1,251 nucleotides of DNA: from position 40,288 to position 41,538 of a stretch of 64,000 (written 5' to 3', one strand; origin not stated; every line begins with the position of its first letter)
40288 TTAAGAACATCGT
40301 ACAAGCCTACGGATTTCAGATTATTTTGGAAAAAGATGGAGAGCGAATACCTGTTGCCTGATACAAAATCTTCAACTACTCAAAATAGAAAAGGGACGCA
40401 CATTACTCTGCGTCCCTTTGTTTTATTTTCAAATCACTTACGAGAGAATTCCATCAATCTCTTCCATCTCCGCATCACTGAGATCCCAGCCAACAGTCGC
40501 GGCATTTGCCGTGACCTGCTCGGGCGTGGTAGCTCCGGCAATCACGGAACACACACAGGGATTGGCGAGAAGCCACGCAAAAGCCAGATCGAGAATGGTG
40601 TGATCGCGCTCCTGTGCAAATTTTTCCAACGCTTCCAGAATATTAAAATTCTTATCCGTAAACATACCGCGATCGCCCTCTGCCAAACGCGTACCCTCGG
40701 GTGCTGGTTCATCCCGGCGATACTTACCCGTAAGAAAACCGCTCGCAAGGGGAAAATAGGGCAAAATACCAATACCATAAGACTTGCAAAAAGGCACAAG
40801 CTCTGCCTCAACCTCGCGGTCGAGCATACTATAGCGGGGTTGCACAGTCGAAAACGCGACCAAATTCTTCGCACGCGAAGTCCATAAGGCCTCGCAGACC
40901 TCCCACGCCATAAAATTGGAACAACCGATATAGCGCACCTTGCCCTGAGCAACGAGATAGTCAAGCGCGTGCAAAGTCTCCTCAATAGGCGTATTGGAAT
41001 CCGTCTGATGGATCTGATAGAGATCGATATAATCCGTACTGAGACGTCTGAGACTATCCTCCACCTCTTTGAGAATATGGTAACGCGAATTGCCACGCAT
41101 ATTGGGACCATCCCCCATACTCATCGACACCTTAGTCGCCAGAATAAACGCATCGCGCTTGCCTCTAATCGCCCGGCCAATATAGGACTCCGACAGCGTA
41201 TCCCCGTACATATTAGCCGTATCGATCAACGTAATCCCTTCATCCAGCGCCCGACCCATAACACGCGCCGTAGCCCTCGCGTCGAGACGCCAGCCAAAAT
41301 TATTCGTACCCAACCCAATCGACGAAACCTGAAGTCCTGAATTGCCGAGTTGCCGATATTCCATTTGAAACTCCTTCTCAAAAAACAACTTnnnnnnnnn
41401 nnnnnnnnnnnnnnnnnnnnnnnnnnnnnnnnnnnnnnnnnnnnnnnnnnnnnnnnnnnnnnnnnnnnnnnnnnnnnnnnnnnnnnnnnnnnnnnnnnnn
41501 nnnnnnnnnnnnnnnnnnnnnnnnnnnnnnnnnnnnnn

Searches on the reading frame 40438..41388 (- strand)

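Call 44: search_protein_families(library=ncbifam, proteins=[window:40438-41388:-], max_evalue=0.00001)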
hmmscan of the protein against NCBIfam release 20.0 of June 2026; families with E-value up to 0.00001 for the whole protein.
window:40438-41388:- (316 aa): 7 families
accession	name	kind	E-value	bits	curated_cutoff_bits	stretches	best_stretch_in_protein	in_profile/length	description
NF007388.0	PRK09912.1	subfamily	2.6e-48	164.7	448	1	7-312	11-329/346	L-glyceraldehyde 3-phosphate reductase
NF049922.1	MethglyxlRedYdjG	equivalog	2.1e-46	158.4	550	1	9-310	1-316/326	NADH-dependent methylglyoxal reductase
TIGR01293.1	Kv_beta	subfamily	1.7e-45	155.5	365.4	1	9-315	1-319/319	voltage-dependent potassium channel subunit beta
NF007912.0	PRK10625.1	equivalog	3.9e-41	141.6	415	1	9-314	1-337/346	NADP(H)-dependent aldo-keto reductase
NF007695.0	PRK10376.1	subfamily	1.5e-27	96.5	280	1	27-215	29-216/290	oxidoreductase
NF008377.0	PRK11172.1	equivalog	3.7e-18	65.7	327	1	21-217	3-184/267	2,5-didehydrogluconate reductase DkgB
NF008598.0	PRK11565.1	equivalog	4.2e-10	39.2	425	1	20-161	14-142/275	2,5-didehydrogluconate reductase DkgA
